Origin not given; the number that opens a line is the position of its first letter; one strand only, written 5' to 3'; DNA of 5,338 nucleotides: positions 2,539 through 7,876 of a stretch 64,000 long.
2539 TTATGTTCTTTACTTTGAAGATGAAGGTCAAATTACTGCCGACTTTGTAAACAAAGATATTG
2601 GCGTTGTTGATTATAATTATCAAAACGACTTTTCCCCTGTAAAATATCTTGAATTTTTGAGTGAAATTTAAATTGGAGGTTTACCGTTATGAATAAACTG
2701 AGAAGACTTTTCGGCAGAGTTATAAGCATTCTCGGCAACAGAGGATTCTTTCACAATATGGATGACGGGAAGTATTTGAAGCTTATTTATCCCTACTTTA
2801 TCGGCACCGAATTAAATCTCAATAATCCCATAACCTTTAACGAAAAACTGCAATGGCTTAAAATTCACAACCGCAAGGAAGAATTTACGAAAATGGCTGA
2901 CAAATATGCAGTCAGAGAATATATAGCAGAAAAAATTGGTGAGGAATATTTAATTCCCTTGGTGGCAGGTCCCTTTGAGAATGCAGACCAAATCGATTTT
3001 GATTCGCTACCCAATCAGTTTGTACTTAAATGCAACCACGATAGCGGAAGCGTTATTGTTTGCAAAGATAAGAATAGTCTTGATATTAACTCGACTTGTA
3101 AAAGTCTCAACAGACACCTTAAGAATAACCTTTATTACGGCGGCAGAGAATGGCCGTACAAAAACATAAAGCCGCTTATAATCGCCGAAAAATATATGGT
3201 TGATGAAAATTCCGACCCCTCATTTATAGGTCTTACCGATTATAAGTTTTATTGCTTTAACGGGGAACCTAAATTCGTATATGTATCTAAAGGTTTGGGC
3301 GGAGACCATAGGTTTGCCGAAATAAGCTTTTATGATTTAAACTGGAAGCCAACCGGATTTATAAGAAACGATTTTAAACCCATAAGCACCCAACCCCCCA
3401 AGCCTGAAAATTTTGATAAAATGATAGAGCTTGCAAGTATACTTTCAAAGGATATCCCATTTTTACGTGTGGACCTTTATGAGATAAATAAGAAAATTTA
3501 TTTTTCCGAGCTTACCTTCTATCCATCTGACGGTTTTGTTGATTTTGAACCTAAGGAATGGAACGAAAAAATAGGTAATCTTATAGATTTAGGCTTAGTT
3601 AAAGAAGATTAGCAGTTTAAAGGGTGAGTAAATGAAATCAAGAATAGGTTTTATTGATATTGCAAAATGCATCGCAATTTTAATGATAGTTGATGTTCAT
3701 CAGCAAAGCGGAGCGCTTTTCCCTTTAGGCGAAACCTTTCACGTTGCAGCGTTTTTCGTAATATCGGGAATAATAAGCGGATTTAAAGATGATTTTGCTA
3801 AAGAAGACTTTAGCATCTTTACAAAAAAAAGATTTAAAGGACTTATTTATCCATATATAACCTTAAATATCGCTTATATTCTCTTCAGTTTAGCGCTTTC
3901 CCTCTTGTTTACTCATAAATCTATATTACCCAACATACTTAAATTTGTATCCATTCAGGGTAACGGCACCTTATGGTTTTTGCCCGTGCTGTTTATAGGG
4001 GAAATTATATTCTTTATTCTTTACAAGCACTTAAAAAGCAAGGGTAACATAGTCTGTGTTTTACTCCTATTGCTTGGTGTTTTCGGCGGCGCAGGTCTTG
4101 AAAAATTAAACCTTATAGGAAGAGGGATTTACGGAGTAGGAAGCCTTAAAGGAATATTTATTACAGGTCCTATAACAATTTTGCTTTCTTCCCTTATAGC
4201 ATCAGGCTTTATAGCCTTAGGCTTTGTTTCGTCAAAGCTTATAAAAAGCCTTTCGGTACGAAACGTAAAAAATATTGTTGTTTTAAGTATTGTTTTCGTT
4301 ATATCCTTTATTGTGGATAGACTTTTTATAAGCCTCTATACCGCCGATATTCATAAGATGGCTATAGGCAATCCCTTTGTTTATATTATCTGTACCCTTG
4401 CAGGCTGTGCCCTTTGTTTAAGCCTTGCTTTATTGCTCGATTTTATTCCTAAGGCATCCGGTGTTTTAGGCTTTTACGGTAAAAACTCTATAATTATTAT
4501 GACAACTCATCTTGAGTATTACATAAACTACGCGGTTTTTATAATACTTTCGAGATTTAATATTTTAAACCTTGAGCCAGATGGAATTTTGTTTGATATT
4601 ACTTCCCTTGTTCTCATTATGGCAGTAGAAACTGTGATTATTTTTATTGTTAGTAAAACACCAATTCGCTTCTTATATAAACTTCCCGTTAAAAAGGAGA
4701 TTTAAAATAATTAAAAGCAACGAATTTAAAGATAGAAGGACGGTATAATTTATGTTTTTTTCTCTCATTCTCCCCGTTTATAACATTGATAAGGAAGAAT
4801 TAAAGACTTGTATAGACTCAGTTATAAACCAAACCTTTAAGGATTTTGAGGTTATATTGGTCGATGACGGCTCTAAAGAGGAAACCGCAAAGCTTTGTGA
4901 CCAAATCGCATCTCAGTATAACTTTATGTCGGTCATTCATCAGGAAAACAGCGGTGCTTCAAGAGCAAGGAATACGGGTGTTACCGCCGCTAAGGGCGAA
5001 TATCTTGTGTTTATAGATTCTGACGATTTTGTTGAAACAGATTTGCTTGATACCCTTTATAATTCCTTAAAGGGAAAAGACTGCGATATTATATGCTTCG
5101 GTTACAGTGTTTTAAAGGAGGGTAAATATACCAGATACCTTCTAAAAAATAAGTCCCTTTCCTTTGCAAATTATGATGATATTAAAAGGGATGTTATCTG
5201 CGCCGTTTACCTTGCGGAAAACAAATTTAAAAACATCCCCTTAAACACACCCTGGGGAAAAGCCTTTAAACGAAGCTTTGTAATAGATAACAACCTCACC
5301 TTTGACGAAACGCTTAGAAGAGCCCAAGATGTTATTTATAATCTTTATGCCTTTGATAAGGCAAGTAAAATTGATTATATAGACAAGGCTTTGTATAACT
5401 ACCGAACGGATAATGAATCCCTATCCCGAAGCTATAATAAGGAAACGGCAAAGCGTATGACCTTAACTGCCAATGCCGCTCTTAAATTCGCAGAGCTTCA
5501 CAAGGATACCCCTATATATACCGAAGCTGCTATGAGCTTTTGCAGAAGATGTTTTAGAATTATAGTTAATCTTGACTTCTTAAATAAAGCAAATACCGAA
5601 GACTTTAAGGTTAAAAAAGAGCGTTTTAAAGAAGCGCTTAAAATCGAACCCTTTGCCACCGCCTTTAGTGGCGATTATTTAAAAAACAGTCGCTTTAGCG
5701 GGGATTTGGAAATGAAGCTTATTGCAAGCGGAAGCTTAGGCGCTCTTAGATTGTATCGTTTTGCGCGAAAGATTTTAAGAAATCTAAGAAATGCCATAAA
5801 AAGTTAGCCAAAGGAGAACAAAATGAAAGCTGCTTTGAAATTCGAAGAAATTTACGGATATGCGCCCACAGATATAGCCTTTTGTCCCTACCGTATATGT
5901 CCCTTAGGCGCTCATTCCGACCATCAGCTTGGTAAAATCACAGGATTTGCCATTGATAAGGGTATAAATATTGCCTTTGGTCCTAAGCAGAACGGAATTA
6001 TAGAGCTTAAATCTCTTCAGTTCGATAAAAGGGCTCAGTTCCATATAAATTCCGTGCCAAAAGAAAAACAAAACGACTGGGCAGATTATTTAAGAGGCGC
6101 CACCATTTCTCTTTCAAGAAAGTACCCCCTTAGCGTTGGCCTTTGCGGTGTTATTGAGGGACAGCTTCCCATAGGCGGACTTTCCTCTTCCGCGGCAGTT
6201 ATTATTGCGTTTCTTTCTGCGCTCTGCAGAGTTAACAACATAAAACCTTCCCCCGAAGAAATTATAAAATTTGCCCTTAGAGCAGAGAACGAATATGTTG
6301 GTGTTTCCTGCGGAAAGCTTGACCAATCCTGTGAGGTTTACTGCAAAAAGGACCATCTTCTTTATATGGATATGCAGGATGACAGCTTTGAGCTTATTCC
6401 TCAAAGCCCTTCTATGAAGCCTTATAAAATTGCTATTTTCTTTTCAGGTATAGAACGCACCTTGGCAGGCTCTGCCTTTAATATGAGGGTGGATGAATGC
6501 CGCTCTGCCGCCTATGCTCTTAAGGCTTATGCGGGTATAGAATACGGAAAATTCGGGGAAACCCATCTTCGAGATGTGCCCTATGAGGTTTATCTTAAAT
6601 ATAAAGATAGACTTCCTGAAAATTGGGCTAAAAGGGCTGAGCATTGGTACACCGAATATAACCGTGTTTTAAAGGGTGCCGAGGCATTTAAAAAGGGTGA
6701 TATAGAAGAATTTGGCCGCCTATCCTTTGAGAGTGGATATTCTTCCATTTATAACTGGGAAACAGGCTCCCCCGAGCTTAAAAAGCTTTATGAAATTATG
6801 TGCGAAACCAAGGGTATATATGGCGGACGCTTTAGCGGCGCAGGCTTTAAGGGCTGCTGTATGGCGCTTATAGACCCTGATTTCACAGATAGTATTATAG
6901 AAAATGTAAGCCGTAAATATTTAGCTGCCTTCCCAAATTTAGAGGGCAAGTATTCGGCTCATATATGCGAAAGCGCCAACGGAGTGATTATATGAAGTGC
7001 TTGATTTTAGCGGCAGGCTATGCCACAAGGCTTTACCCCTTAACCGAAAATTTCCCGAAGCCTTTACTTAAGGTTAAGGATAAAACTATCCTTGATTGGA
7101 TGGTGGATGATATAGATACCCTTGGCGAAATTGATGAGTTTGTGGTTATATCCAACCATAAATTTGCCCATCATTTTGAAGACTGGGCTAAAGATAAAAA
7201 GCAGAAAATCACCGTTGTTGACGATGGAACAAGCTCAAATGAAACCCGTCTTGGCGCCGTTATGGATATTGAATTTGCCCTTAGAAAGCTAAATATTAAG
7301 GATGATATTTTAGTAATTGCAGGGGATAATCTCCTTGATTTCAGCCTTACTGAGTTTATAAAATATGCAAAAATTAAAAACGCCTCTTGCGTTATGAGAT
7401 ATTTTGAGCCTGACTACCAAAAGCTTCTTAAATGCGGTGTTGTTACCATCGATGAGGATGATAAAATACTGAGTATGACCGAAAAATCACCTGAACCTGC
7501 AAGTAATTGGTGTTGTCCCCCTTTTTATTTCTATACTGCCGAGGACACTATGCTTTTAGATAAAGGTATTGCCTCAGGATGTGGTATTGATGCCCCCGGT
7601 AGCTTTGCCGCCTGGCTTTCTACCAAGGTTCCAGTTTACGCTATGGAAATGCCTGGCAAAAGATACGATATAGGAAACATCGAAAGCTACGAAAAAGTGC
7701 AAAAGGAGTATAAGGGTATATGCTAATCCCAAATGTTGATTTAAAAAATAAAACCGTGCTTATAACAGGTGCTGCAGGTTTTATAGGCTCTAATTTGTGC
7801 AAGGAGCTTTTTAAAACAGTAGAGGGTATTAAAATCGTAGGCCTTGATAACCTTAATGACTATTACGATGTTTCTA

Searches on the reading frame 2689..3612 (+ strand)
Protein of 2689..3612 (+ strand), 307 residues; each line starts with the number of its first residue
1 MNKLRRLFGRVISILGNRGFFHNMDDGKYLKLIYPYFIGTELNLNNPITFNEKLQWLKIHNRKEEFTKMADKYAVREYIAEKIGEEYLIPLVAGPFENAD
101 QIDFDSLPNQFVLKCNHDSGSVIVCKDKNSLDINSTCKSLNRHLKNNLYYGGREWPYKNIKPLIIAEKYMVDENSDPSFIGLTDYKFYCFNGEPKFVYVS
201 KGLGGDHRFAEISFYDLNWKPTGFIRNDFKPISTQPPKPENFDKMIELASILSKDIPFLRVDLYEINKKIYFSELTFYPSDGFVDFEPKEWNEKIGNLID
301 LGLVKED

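Call 22: search_protein_families(library=pfam, proteins=[window:2689-3612:+], max_evalue=0.00001)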
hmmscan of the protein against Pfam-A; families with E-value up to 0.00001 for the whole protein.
window:2689-3612:+ (307 aa): 1 family
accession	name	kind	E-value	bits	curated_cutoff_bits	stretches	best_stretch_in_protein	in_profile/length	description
PF14305.11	ATPgrasp_TupA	-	7.6e-65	219.2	25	1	52-299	1-240/241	TupA-like ATPgrasp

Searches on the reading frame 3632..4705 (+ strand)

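Call 22: search_protein_families(library=pfam, proteins=[window:3632-4705:+], max_evalue=0.00001)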
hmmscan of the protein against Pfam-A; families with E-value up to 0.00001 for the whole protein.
window:3632-4705:+ (357 aa): 1 family
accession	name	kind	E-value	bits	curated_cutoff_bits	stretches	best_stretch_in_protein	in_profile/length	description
PF01757.29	Acyl_transf_3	-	7.9e-20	71.6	31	1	6-332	2-320/326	Acyltransferase domain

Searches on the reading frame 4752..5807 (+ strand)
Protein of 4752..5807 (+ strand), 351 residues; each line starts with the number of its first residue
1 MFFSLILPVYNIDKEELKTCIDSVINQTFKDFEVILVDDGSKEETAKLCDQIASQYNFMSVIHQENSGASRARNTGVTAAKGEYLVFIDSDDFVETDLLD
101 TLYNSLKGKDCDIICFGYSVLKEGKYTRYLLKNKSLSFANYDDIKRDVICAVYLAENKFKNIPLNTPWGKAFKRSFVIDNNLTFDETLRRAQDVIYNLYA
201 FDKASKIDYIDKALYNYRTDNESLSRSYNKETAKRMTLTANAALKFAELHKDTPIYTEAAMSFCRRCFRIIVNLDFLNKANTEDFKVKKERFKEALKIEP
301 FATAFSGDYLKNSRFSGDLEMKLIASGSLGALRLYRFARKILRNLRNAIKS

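Call 22: search_protein_families(library=pfam, proteins=[window:4752-5807:+], max_evalue=0.00001)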
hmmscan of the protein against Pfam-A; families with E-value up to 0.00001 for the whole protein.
window:4752-5807:+ (351 aa): 3 families
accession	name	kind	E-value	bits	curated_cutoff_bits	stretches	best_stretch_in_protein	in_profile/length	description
PF00535.33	Glycos_transf_2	-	3.2e-33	115.5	23.3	1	4-175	1-162/168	Glycosyl transferase family 2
PF13641.12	Glyco_tranf_2_3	-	9.5e-14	52.4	27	1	3-237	3-225/230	Glycosyltransferase like family 2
PF10111.15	Glyco_tranf_2_2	-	1.5e-12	48.1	27.3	1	4-103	1-103/276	Glycosyltransferase like family 2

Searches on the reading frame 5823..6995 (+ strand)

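Call 22: search_protein_families(library=pfam, proteins=[window:5823-6995:+], max_evalue=0.00001)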
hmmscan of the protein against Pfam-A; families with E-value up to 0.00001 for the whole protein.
window:5823-6995:+ (390 aa): 3 families
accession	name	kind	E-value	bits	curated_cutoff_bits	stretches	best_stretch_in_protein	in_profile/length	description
PF00288.32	GHMP_kinases_N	-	2.1e-13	50.7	22.3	1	89-173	2-85/87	GHMP kinases N terminal domain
PF10509.15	GalKase_gal_bdg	-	3.1e-10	39.9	23.1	1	6-54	2-49/49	Galactokinase galactose-binding signature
PF08544.19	GHMP_kinases_C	-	2.2e-09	38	21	1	287-366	3-83/85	GHMP kinases C terminal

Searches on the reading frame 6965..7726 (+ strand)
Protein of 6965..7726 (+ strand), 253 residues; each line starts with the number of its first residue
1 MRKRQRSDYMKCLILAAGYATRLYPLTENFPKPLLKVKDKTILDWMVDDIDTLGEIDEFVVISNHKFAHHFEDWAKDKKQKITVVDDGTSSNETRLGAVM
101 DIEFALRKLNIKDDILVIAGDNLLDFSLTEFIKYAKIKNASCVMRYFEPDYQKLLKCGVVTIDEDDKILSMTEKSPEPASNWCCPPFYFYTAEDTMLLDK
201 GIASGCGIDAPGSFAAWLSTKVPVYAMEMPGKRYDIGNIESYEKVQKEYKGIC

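Call 22: search_protein_families(library=pfam, proteins=[window:6965-7726:+], max_evalue=0.00001)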
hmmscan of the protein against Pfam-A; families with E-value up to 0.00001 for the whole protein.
window:6965-7726:+ (253 aa): 3 families
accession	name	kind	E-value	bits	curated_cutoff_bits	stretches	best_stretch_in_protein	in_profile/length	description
PF00483.29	NTP_transferase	-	6.1e-25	88.6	21.2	1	12-249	2-242/245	Nucleotidyl transferase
PF12804.13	NTP_transf_3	-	4.4e-08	33.9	27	1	12-122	1-96/160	MobA-like NTP transferase domain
PF01128.25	IspD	-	3e-06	27.6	27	1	12-98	3-84/221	2-C-methyl-D-erythritol 4-phosphate cytidylyltransferase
